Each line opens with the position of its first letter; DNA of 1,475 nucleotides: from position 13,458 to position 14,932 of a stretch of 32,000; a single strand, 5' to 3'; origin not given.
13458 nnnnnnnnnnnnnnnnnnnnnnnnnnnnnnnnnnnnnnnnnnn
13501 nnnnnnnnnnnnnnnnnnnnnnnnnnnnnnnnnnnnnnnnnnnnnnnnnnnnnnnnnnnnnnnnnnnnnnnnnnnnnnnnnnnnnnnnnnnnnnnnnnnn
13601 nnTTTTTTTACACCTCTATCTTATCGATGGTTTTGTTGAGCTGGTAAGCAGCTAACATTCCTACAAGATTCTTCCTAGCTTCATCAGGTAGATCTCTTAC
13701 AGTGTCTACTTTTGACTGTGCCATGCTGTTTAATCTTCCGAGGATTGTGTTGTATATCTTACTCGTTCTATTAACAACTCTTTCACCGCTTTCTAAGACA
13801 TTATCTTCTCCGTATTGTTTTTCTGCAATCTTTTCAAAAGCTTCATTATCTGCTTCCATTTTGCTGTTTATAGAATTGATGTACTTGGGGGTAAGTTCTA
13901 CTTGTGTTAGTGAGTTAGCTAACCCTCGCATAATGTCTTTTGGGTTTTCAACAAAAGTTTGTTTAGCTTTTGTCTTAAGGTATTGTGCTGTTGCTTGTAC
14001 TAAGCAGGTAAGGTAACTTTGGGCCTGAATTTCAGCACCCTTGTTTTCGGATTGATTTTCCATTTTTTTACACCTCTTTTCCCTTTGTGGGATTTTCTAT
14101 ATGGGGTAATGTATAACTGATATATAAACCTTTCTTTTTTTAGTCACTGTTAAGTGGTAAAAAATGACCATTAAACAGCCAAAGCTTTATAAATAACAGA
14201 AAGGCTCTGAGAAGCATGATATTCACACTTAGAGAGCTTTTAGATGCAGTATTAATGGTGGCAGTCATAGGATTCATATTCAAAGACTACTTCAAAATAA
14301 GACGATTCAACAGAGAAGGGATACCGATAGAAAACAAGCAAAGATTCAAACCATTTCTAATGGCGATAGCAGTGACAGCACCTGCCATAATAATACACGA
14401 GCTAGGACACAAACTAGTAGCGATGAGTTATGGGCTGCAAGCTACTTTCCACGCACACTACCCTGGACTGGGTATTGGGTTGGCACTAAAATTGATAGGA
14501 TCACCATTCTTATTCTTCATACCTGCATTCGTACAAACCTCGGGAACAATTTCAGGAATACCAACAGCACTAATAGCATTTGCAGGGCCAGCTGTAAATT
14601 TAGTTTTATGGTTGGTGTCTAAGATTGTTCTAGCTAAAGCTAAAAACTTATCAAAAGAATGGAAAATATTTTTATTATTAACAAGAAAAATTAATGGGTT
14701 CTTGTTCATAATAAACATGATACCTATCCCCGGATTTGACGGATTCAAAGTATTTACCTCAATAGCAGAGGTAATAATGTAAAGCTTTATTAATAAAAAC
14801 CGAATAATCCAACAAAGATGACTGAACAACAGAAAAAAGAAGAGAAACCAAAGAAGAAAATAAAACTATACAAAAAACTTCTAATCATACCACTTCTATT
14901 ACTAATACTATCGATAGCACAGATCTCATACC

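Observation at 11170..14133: Orphan six-gene cassette with two glycine-zipper membrane proteins, between dnaG and S2P-secFD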

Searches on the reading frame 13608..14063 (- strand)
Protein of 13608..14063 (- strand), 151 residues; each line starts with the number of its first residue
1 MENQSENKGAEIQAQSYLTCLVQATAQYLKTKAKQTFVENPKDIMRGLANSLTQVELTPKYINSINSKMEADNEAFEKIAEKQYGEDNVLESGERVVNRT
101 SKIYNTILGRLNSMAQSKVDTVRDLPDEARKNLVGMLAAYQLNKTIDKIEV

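Call 4: search_protein_families(library=pfam, proteins=[window:13608-14063:-], max_evalue=1)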
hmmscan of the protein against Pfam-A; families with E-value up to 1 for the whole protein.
window:13608-14063:- (151 aa): 3 families
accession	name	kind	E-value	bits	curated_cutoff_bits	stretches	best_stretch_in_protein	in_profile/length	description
PF19808.4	DUF6291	-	0.017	15.7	27.2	1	119-146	9-36/79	Family of unknown function (DUF6291)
PF05791.16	Bacillus_HBL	-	0.017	15.4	29.1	1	15-102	85-165/177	Bacillus haemolytic enterotoxin (HBL)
PF16133.10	DUF4844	-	0.059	14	25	1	29-69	10-49/117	Domain of unknown function (DUF4844)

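Call 8: search_protein_families(library=phrogs, proteins=[window:13608-14063:-], max_evalue=1)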
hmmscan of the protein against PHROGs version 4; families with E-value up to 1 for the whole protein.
window:13608-14063:- (151 aa): 3 families
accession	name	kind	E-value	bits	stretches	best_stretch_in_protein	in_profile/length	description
phrog_6255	-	unknown function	0.0027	18.9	1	114-145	42-74/82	-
phrog_26346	-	unknown function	0.039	13.6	1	19-138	409-524/659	-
phrog_37996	-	unknown function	0.097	13.5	1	31-125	14-110/196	-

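Call 9: search_protein_families(library=ncbifam, proteins=[window:13608-14063:-], max_evalue=1)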
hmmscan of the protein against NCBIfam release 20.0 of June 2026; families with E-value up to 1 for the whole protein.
window:13608-14063:- (151 aa): 1 family
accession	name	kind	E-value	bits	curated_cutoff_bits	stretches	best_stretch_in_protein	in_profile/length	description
NF008560.0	PRK11505.1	equivalog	0.012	15.8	165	1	11-59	27-72/106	phosphate starvation-inducible protein PsiF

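Call 49: find_homologous_proteins(query=A1, max_evalue=0.01)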
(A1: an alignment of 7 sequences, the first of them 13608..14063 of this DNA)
Query A1 (7 sequences) (151 aa, profile of the alignment): 4 proteins with E <= 0.01 among 1147 candidates.
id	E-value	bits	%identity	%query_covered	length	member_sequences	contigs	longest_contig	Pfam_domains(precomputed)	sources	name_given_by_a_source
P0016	2.3e-58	215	31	49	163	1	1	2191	-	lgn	-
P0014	7.0e-51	190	32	89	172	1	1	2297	-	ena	-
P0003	1.5e-48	183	100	100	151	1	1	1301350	-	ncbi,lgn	-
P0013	8.2e-42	161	29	75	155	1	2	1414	-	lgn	-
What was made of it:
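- Tried and rejected: Profile search with the P1 family (call 49).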

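Call 50: search_solved_structures(query=A1, max_evalue=10)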
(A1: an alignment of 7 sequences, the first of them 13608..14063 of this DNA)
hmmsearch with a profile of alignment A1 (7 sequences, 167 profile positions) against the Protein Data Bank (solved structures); distinct sequences matched with E-value up to 10: 3.
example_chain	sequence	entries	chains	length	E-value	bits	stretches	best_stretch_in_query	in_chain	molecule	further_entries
7mqq_A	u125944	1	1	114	0.24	14.4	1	55-93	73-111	Stem rust effector protein AvrSr50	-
6n8m_Y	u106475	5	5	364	1.4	11.9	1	54-149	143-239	Tyrosine-protein phosphatase YVH1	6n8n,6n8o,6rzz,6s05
3u7b_A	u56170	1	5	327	1.7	11.6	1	94-155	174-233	ENDO-1,4-BETA-XYLANASE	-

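Call 61: predict_structure(alignment_id=A3)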
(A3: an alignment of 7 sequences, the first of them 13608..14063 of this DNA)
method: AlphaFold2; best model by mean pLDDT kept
length: 151 residues; sequences in the alignment: 7
mean_pLDDT: 77.8   pTM: 0.65
mean pLDDT of the five models: 77.8, 77.8, 77.0, 75.6, 70.3
residues with pLDDT >= 90: 47; 70-90: 63; 50-70: 29; < 50: 12
segments of 3 or more residues with pLDDT < 50: 1-4, 32-38
pLDDT, mean of each block of 10 residues (from residue 1): 52 68 62 48 78 91 94 86 75 81 91 92 93 88 70 45
secondary structure, 60 per line:
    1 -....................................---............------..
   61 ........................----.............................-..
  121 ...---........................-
elements in order: H2-37 H41-52 H59-84 H89-117 H119-123 H127-150

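Call 67: fold_search(model_id=the predicted structure, library=pdb)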
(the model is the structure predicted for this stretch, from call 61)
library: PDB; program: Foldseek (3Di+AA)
matches with E <= 10: 169; with E <= 0.001: 0
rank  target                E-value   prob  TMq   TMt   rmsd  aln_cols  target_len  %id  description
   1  9div_E                1.3e+00  0.20  0.27  0.31  18.4       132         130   14  The crystal structure of de novo designed ChuA binding protein C8 (released 2025-05-21)
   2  8gjg_A                1.5e+00  0.13  0.24  0.21  12.2       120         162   18  De novo design of high-affinity protein binders to bioactive helical peptides (released 2024-01-10)
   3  5yny_C                1.8e+00  0.13  0.23  0.29  11.0       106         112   14  Structure of house dust mite allergen Der F 21 in PEG2KMME (released 2019-03-13)
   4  8e0m_F                2.2e+00  0.08  0.22  0.21  17.3       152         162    8  Homotrimeric variant of tcTRP9, BGL15 (released 2023-04-12)
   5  5j1h_B                2.3e+00  0.21  0.29  0.27   5.9        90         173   17  Structure of the spectrin repeats 5 and 6 of the plakin domain of plectin (released 2016-07-20)
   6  5woz_MODEL_1_A        2.6e+00  0.06  0.18  0.20  13.4       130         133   15  NMR solution structure of Rtt103 (RTT) protein using two 4D-spectra (released 2018-02-07)
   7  1ez3_A                2.9e+00  0.18  0.30  0.35   8.3       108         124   14  CRYSTAL STRUCTURE OF THE NEURONAL T-SNARE SYNTAXIN-1A (released 2000-06-07)
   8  5j5k                  2.9e+00  0.08  0.25  0.25  11.0       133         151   14  CRYSTAL STRUCTURE OF AFMP4P IN COMPLEX WITH PALMITIC ACID (released 2017-04-05)
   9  2l0i_MODEL_1_A        3.1e+00  0.06  0.18  0.19  13.0       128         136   15  Solution structure of Rtt103 CTD-interacting domain bound to a Ser2 phosphorylated CTD peptide (released 2010-09-08)
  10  6z3w_C                3.1e+00  0.06  0.23  0.20  22.3       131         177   14  Human ER membrane protein complex (released 2020-07-15)
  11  7o3x_A                3.1e+00  0.04  0.17  0.13  23.7       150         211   16  Structural basis for VIPP1 oligomerization and maintenance of thylakoid membrane integrity (released 2021-06-30)
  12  8qtc_A                3.2e+00  0.09  0.23  0.16  14.2       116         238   16  Crystal structure of Arabidopsis thaliana 14-3-3 omega in complex with a phosphopeptide from the transcription factor  (released 2023-11-15)
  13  2y3h_B                3.2e+00  0.08  0.21  0.26  10.9       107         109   10  E63Q mutant of Cupriavidus metallidurans CH34 CnrXs (released 2011-03-30)
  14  3pmd                  3.2e+00  0.05  0.20  0.20  17.9       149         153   17  Crystal structure of the sporulation inhibitor pXO1-118 from Bacillus anthracis (released 2011-01-19)
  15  9lu9_A                3.2e+00  0.05  0.17  0.13  25.2       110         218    8  The chimeric flagellar motor complex between MotA1B1 from Paenibacillus sp. TCA20 and MotAB from E.coli, state 1 (released 2025-04-09)
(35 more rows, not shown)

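Call 77: search_protein_families(library=pfam, alignment_id=A3, max_evalue=0.1)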
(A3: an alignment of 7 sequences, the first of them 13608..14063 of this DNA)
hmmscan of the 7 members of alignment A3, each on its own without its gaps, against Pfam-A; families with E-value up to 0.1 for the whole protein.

A. member 1, window:13608-14063:- (151 aa): 3 families
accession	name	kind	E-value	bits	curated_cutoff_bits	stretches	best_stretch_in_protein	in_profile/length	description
PF19808.4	DUF6291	-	0.017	15.7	27.2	0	119-146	9-36/79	Family of unknown function (DUF6291)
PF05791.16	Bacillus_HBL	-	0.017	15.4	29.1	1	15-102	85-165/177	Bacillus haemolytic enterotoxin (HBL)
PF16133.10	DUF4844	-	0.059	14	25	0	29-69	10-49/117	Domain of unknown function (DUF4844)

B. families by the number of members that match (of 7 scanned): 6 families
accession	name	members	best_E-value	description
PF15602.11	Imm71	1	0.0014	Immunity protein 71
PF06763.17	Minor_tail_Z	1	0.004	Prophage minor tail protein Z (GPZ)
PF05791.16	Bacillus_HBL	1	0.017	Bacillus haemolytic enterotoxin (HBL)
PF19808.4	DUF6291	1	0.017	Family of unknown function (DUF6291)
PF16133.10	DUF4844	1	0.059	Domain of unknown function (DUF4844)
PF05034.18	MAAL_N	1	0.076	Methylaspartate ammonia-lyase N-terminus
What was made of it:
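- One P1-family member hits Imm71 weakly (E=0.0014; call 77).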

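Call 79: search_protein_families(library=padloc, proteins=[window:13608-14063:-], max_evalue=1)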
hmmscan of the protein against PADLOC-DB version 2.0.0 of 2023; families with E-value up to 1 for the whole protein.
window:13608-14063:- (151 aa): 0 families

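Call 91: fold_search(model_id=the predicted structure, library=viral)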
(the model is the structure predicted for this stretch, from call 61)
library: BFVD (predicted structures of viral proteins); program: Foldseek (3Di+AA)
matches with E <= 10: 180; with E <= 0.001: 0
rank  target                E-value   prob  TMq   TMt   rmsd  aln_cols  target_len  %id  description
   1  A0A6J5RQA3            8.3e-01  0.57  0.35  0.32   5.0        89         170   12  Uncharacterized protein [uncultured Caudovirales phage]
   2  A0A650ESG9            9.3e-01  0.44  0.34  0.18  10.0       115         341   10  (no name in the UniProt tables at hand)
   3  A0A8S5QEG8            1.0e+00  0.16  0.21  0.28  13.1        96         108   14  Uncharacterized protein [Siphoviridae sp. ctr2f5]
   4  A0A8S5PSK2            1.2e+00  0.14  0.22  0.25   8.2        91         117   14  Uncharacterized protein [Siphoviridae sp. ct96x5]
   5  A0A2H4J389            1.2e+00  0.14  0.21  0.09  17.2       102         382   13  Type VII secretion protein [uncultured Caudovirales phage]
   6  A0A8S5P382            1.3e+00  0.30  0.35  0.28  14.5       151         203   10  Thiamine pyridinylase I [Myoviridae sp. ctegP15]
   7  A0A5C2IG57            1.3e+00  0.23  0.33  0.21  14.6       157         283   13  (no name in the UniProt tables at hand)
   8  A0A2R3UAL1            1.5e+00  0.25  0.36  0.23  15.5       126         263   15  Minor capsid protein [Gokushovirinae environmental samples]
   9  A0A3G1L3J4            1.6e+00  0.25  0.30  0.41   5.4        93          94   15  Uncharacterized protein [Synechococcus phage S-CBWM1]
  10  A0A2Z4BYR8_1          1.8e+00  0.11  0.22  0.05  15.2       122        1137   16  Polyprotein (Fragment) [Posa-like virus]
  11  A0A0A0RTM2            2.0e+00  0.15  0.28  0.36  17.7       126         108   13  (no name in the UniProt tables at hand)
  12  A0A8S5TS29            2.0e+00  0.10  0.19  0.23  14.6        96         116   14  Uncharacterized protein [Siphoviridae sp. ctEw721]
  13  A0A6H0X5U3            2.1e+00  0.25  0.34  0.45   5.7        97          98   22  Uncharacterized protein [Bacillus phage Izhevsk]
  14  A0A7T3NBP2            2.1e+00  0.12  0.28  0.30  13.3       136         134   15  Uncharacterized protein [Serratia phage vB_SmaM_Yaphecito]
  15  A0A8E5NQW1            2.3e+00  0.10  0.23  0.24  15.4       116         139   13  (no name in the UniProt tables at hand)
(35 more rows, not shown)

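Call 97: find_related_loci(query=window:13608-14063:-, collection=viral_contigs, flank=5000)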
Query window:13608-14063:- (151 aa) in viral_contigs; peptide patterns used: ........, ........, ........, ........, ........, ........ (x = any residue, [..] = any of these).
4 stretches matched a pattern, but none encodes a relative of the query by tblastn (E <= 1e-3).

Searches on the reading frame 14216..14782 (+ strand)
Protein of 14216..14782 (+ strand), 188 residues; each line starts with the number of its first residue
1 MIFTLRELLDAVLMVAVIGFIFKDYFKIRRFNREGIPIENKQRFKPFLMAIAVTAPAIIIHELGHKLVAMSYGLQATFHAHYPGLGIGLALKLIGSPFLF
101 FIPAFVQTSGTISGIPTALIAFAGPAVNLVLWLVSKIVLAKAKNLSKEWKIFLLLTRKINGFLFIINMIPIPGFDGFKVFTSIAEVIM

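Call 4: search_protein_families(library=pfam, proteins=[window:14216-14782:+], max_evalue=1)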
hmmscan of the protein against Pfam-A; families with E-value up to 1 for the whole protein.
window:14216-14782:+ (188 aa): 1 family
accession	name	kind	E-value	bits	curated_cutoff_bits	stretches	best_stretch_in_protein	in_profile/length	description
PF02163.28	Peptidase_M50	-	7.3e-09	35.7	27.2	2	137-186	147-196/221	Peptidase family M50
